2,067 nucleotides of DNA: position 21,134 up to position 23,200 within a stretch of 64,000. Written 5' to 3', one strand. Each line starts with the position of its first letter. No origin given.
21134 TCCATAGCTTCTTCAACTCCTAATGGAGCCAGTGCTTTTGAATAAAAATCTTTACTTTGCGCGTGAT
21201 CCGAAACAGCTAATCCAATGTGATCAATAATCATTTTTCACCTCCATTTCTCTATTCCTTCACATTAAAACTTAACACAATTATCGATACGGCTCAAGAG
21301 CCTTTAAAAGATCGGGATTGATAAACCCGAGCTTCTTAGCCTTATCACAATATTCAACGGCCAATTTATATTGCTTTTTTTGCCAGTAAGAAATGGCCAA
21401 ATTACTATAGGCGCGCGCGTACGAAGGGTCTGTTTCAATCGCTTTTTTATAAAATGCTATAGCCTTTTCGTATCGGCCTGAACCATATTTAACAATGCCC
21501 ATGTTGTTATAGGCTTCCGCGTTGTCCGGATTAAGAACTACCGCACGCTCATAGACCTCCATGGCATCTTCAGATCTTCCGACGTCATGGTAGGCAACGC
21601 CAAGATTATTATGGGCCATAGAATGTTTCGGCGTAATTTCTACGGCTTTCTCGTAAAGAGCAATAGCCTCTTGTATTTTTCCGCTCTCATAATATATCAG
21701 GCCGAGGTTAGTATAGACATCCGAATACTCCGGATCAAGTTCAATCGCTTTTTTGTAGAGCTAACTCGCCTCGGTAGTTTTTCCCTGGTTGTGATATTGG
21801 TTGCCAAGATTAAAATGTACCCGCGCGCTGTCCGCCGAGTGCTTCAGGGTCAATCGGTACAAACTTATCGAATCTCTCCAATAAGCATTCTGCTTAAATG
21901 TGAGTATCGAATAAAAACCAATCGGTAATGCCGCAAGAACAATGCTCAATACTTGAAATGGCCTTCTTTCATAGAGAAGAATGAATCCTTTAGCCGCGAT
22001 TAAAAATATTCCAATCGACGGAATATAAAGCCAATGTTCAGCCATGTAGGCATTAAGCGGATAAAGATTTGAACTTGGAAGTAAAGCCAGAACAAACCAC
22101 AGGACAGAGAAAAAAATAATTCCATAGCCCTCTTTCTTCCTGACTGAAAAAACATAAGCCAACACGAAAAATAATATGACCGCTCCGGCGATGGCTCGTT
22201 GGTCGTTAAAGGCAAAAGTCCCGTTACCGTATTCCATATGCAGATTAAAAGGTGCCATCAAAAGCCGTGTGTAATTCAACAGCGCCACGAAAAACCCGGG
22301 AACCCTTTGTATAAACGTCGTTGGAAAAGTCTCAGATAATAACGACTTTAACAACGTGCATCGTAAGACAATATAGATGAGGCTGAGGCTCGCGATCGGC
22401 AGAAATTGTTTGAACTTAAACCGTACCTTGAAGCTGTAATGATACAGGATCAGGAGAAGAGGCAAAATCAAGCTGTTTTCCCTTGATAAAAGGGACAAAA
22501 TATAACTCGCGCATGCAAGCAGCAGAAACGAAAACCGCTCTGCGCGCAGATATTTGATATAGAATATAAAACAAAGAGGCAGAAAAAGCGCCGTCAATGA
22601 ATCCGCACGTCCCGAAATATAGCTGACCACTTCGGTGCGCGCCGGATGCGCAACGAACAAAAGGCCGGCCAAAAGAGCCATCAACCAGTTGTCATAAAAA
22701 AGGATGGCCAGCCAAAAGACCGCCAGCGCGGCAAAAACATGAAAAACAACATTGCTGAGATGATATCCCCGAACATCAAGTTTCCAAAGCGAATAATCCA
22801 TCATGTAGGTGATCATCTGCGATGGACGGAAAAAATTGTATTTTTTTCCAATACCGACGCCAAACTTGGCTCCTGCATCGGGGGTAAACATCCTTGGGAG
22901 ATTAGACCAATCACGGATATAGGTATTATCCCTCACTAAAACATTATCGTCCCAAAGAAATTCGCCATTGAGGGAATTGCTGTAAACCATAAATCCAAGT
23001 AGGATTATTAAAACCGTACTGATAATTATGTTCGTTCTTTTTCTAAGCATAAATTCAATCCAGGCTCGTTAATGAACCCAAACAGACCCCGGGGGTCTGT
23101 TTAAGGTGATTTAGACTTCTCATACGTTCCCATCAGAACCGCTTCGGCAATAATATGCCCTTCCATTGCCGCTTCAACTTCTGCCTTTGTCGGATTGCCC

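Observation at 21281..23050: Single in-frame TAG splits a TMTC/PMT-like membrane glycosyltransferase-TPR gene inside a TPR unit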

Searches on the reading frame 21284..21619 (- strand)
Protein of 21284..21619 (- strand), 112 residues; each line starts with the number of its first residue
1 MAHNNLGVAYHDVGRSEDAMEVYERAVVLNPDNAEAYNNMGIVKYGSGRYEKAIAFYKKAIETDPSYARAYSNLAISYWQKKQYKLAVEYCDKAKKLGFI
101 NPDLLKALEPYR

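Call 11: list_cluster_members(proteins=[P0001, window:21284-21619:-, P0002, P0088])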
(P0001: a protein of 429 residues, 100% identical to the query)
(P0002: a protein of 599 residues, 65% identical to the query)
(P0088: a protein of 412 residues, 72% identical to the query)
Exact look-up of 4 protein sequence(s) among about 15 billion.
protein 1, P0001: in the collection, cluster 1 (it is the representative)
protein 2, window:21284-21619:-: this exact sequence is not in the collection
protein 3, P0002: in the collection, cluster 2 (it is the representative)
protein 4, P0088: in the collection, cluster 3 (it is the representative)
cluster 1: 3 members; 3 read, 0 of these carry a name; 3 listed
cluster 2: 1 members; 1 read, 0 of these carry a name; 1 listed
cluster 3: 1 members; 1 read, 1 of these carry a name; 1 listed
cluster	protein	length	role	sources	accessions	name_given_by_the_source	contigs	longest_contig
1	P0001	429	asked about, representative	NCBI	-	-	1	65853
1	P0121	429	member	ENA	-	-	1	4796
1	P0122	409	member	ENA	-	-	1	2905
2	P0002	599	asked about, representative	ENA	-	-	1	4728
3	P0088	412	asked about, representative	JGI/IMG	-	tetratricopeptide (TPR) repeat protein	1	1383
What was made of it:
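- The exact 112-aa sequence is not in the protein collection (call 11).
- Tried and rejected: The cluster listing (call 11) then led to the two ENA contigs.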

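Call 14: find_encoding_contigs(protein=P0121, flank=5000)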
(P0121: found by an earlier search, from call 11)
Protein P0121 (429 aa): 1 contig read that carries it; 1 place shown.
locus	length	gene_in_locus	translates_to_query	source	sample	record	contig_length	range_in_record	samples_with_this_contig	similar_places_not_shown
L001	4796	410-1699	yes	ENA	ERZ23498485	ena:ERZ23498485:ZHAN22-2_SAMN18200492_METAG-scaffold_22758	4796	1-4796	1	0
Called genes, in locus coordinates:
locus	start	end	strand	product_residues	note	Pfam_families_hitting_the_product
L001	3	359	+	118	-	?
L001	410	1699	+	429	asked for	-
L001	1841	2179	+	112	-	-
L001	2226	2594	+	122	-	PF00903:Glyoxalase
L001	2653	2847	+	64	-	-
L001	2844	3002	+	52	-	-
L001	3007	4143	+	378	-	PF01702:TGT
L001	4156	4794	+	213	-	?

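Call 15: find_encoding_contigs(protein=P0122, flank=5000)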
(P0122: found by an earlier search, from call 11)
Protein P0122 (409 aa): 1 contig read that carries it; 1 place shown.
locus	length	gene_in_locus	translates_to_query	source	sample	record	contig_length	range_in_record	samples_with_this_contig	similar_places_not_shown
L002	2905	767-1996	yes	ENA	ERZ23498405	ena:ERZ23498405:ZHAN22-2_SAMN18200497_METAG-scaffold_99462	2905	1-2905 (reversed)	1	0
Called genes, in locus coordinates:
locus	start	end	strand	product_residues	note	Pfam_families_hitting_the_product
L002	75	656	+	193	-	PF01161:PBP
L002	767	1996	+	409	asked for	-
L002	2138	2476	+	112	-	-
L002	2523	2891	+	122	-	PF00903:Glyoxalase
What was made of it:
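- Prodigal calls both ORFs in the ENA assemblies (calls 14, 15).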

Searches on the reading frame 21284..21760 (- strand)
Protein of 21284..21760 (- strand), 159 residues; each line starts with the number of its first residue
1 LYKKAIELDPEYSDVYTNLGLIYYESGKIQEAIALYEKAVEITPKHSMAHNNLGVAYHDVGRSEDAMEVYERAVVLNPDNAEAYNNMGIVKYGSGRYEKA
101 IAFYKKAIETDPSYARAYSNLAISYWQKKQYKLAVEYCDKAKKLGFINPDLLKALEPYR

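Call 5: search_protein_families(library=pfam, proteins=[window:21284-21760:-], max_evalue=0.01)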
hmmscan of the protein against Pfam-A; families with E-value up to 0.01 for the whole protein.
window:21284-21760:- (159 aa): 42 families (the best 25 are shown)
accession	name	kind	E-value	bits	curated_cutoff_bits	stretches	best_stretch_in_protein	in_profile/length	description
PF00515.34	TPR_1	-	5.9e-42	140.3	27.8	4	81-114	1-34/34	Tetratricopeptide repeat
PF13414.12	TPR_11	-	3.6e-41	139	26.8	4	20-61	1-42/42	TPR repeat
PF07719.23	TPR_2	-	2.8e-36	121.1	27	4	14-46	2-34/34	Tetratricopeptide repeat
PF13431.12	TPR_17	-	8.9e-36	119.6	24.4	4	1-34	1-34/34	Tetratricopeptide repeat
PF13181.12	TPR_8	-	3.5e-32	108.2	25.7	4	14-46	2-34/34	Tetratricopeptide repeat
PF13424.12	TPR_12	-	2e-29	102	30.1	4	15-73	5-71/77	Tetratricopeptide repeat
PF13432.12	TPR_16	-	1.9e-24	86.1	32.7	3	87-143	3-59/65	Tetratricopeptide repeat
PF13374.12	TPR_10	-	1.8e-22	79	27.5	3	16-42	5-31/42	Tetratricopeptide repeat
PF14559.12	TPR_19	-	2.8e-22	79.3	25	3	24-84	2-62/68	Tetratricopeptide repeat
PF13428.12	TPR_14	-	7.7e-20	69.8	23.5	3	53-88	7-42/44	Tetratricopeptide repeat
PF13176.12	TPR_7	-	2.4e-19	68.2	27.9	2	49-80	1-34/36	Tetratricopeptide repeat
PF13371.12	TPR_9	-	4.8e-13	49.3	35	1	56-115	4-63/73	Tetratricopeptide repeat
PF23914.1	TPR_CcmH_CycH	-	9.9e-12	45.4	42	1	53-143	56-149/158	Cytochrome c-type biogenesis protein H TPR domain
PF13174.12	TPR_6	-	1.8e-11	44.3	26.3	0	15-41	2-28/33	Tetratricopeptide repeat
PF10373.15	EST1_DNA_bind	-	9.3e-10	38.9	22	1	66-122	1-57/282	Est1 DNA/RNA binding domain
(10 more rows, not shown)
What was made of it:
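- Checked: The 159-codon tail scores as four or more TPRs (TPR_1 E = 6e-42, call 5).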

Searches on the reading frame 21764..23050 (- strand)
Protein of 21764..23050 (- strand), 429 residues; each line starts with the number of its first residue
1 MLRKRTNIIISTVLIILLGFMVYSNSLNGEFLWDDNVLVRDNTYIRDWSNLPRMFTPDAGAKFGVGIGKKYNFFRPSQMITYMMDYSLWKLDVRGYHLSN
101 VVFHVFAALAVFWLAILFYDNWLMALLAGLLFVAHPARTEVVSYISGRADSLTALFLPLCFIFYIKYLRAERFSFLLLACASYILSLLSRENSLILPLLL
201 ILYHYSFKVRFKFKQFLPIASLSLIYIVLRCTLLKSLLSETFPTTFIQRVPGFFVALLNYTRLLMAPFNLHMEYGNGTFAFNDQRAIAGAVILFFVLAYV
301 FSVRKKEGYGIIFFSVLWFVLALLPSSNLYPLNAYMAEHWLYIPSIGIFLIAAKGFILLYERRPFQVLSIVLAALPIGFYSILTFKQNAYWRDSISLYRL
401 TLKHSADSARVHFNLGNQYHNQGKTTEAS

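Call 5: search_protein_families(library=pfam, proteins=[window:21764-23050:-], max_evalue=0.01)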
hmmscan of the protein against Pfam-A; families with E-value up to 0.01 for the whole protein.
window:21764-23050:- (429 aa): 1 family
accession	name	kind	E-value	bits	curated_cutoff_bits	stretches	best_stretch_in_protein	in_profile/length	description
PF13431.12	TPR_17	-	0.0046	17.6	24.4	0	397-428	1-32/34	Tetratricopeptide repeat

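Call 8: find_encoding_contigs(protein=window:21764-23050:-, flank=5000)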
Protein window:21764-23050:- (429 aa): no gene with exactly this product is on record in the collection.
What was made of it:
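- Tried and rejected: Exact look-up of the 429-aa product (window reference): not on record (call 8).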

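Call 23: search_protein_families(library=pfam, proteins=[window:21881-23050:-], max_evalue=10)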
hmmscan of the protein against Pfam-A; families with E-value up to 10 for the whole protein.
window:21881-23050:- (390 aa): 1 family
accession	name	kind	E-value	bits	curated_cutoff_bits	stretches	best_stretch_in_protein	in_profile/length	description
PF15701.10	DUF4668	-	0.54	10.5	27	1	261-309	13-62/162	Domain of unknown function (DUF4668)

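Call 24: search_protein_families(library=ncbifam, proteins=[window:21881-23050:-], max_evalue=1)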
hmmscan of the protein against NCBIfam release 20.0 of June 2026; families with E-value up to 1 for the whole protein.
window:21881-23050:- (390 aa): 1 family
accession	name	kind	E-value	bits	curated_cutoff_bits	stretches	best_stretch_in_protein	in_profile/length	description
NF047981.1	RC1041_fam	subfamily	0.11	12.2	90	1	3-24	18-39/57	RC1041 family protein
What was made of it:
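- Tried and rejected: Pfam and NCBIfam on the TM domain: no usable hit for the window protein (calls 23, 24).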

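Call 27: search_solved_structures(query=A2, max_evalue=10, show_alignments=2)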
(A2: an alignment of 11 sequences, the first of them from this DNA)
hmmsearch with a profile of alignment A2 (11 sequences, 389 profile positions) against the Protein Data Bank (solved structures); distinct sequences matched with E-value up to 10: 0.
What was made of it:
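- On GT-C fold glycosyltransferases (ArnT/PglB/PMT/TMTC type): A profile search of PDB sequences gives 0 hits (call 27).
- Closest known: ArnT, PglB/STT3 and PMT. Different: A profile search of PDB sequences gives no hit (call 27).
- Tried and rejected: HMM profile of the TM domain against PDB sequences: 0 hits (call 27).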

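Call 36: predict_structure(alignment_id=A3)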
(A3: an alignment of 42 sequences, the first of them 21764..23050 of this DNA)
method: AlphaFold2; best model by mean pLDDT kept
length: 429 residues; sequences in the alignment: 42
mean_pLDDT: 90.0   pTM: 0.91
mean pLDDT of the five models: 90.0, 89.1, 88.8, 87.9, 87.7
residues with pLDDT >= 90: 293; 70-90: 110; 50-70: 21; < 50: 5
segments of 3 or more residues with pLDDT < 50: 66-70
pLDDT, mean of each block of 10 residues (from residue 1): 87 98 95 88 91 78 55 79 97 97 98 95 97 94 91 97 97 98 96 95 95 96 94 76 81 91 88 76 95 95 87 95 81 68 94 95 95 96 92 88 85 92 93
secondary structure, 60 per line:
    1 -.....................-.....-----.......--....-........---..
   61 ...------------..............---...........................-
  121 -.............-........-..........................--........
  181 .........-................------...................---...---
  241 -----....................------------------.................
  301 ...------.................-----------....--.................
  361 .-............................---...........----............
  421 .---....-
elements in order: H2-22 H24-28 H34-40 H43-46 H48-55 H59-63 H76-89 H93-119 H122-134 H136-143 H145-170 H173-189 H191-206 H213-231 H246-265 H284-303 H310-326 H338-341 H344-361 H363-390 H394-404 H409-421 H425-428
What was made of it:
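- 21764..23050 (-): Upstream ORF of 429 codons. It holds an 11-TM GT-C-fold glycosyltransferase domain (residues ~1-390) with the DD motif at D34/D35, followed by a linker, helix A of TPR1 and the start of helix B. AlphaFold2 model: pLDDT 90, pTM 0.91 (call 36).
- On GT-C fold glycosyltransferases (ArnT/PglB/PMT/TMTC type): AlphaFold2 model has pLDDT 90 and pTM 0.91 (call 36).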

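Call 38: fold_search(model_id=the predicted structure, library=pdb)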
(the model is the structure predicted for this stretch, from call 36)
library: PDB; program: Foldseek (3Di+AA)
matches with E <= 10: 281; with E <= 0.001: 3
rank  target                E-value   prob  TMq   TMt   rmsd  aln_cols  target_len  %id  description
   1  5f15                  3.2e-04  1.00  0.49  0.40  13.9       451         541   12  Crystal Structure of ArnT from Cupriavidus metallidurans bound to Undecaprenyl phosphate (released 2016-02-17)
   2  8b6l_I                4.1e-04  1.00  0.45  0.32  14.0       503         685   14  Subtomogram average of the human Sec61-TRAP-OSTA-translocon (released 2022-12-07)
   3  5gmy_A                7.0e-04  1.00  0.50  0.28  15.7       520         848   13  Crystal structure of the Archaeoglobus fulgidus oligosaccharyltransferase (O29867_ARCFU) tethered with an acceptor pep (released 2017-02-01)
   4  6s7t_A                1.1e-03  1.00  0.46  0.31  15.5       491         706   10  Cryo-EM structure of human oligosaccharyltransferase complex OST-B (released 2019-12-18)
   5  8pn9_A                1.2e-03  1.00  0.50  0.35  13.4       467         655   13  Structure of human oligosaccharyltransferase OST-A complex bound to NGI-1 (released 2024-05-08)
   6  6gxc_A                1.4e-03  1.00  0.50  0.33  13.7       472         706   13  Bacterial oligosaccharyltransferase PglB in complex with an inhibitory peptide and a reactive lipid-linked oligosaccha (released 2018-11-14)
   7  5ogl_A                1.5e-03  1.00  0.50  0.33  12.7       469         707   12  Structure of bacterial oligosaccharyltransferase PglB in complex with an acceptor peptide and an lipid-linked oligosac (released 2017-10-25)
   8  8age_A                1.5e-03  1.00  0.49  0.35  12.1       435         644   13  Structure of yeast oligosaccharylransferase complex with acceptor peptide bound (released 2022-12-07)
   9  7oci_F                1.8e-03  1.00  0.51  0.37  12.7       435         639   13  Cryo-EM structure of yeast Ost6p containing oligosaccharyltransferase complex (released 2022-02-16)
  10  9i5k_A                2.3e-03  1.00  0.54  0.48   7.9       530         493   13  Structure of the Chaetomium thermophilum Pmt4 homodimer (C2 symmetry) (released 2025-12-24)
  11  6ftg_5                2.9e-03  1.00  0.48  0.34  14.4       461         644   13  Subtomogram average of OST-containing ribosome-translocon complexes from canine rough microsomal membranes (released 2018-03-21)
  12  9n9j_I                3.1e-03  1.00  0.46  0.32  11.1       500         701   14  Structure of a GRP94 folding intermediate engaged with a CCDC134- and FKBP11-bound secretory translocon (released 2025-11-19)
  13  8agc_A                3.8e-03  1.00  0.52  0.34  14.4       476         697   14  Structure of yeast oligosaccharylransferase complex with lipid-linked oligosaccharide and non-acceptor peptide bound (released 2022-12-07)
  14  3rce_A                4.1e-03  1.00  0.46  0.31  13.7       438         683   14  Bacterial oligosaccharyltransferase PglB (released 2011-06-15)
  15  8agb_A                5.4e-03  1.00  0.53  0.37  12.8       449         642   16  Structure of yeast oligosaccharylransferase complex with lipid-linked oligosaccharide bound (released 2022-12-07)
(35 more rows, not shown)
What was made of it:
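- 21764..23050 (-): The top ~32 Foldseek PDB hits are all GT-C enzymes (ArnT, STT3/PglB/AglB, Pmt4, DPY19, ALG9, Emb; call 38).
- On GT-C fold glycosyltransferases (ArnT/PglB/PMT/TMTC type): Foldseek against the PDB gives ~32 top hits that are all GT-C enzymes, with probability ~1.0 and TMq 0.45-0.54 (call 38).
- Closest known: ArnT, PglB/STT3 and PMT. Same: They are the best structural matches to the predicted TM domain: 5f15 ArnT E = 3e-4, then OST catalytic subunits, Pmt4 and DPY19, with query-normalised TM-scores of ~0.45-0.54 (call 38).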

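Call 42: search_protein_families(library=pfam, alignment_id=A2, max_evalue=1)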
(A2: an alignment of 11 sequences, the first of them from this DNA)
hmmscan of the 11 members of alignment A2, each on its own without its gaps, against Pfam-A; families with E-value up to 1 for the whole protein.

A. member 1, seq(395 aa): 1 family
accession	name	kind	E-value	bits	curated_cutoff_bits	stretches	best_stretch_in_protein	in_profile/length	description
PF15701.10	DUF4668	-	0.97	9.7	27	1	261-309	13-62/162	Domain of unknown function (DUF4668)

B. families by the number of members that match (of 11 scanned): 3 families
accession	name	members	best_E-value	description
PF13231.12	PMT_2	4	7.1e-07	Dolichyl-phosphate-mannose-protein mannosyltransferase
PF18422.6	TNFR_16_TM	1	0.083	Tumor necrosis factor receptor member 16 trans-membrane domain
PF15701.10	DUF4668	1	0.97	Domain of unknown function (DUF4668)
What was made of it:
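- On GT-C fold glycosyltransferases (ArnT/PglB/PMT/TMTC type): Four of 11 close homologues hit PMT_2, best E = 7e-7 (call 42).
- On TMTC family: No DUF1736 hit for the window protein or for any of 11 homologues at E ≤ 1 (calls 23, 42).
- Closest known: Eukaryotic TMTC1-4. Different: Pfam DUF1736, which all TMTCs hit, does not match (calls 23, 42).
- Closest known: ArnT, PglB/STT3 and PMT. Same: PMT_2 (PF13231) is hit by 4 of 11 family members, best E = 7e-7 (call 42).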
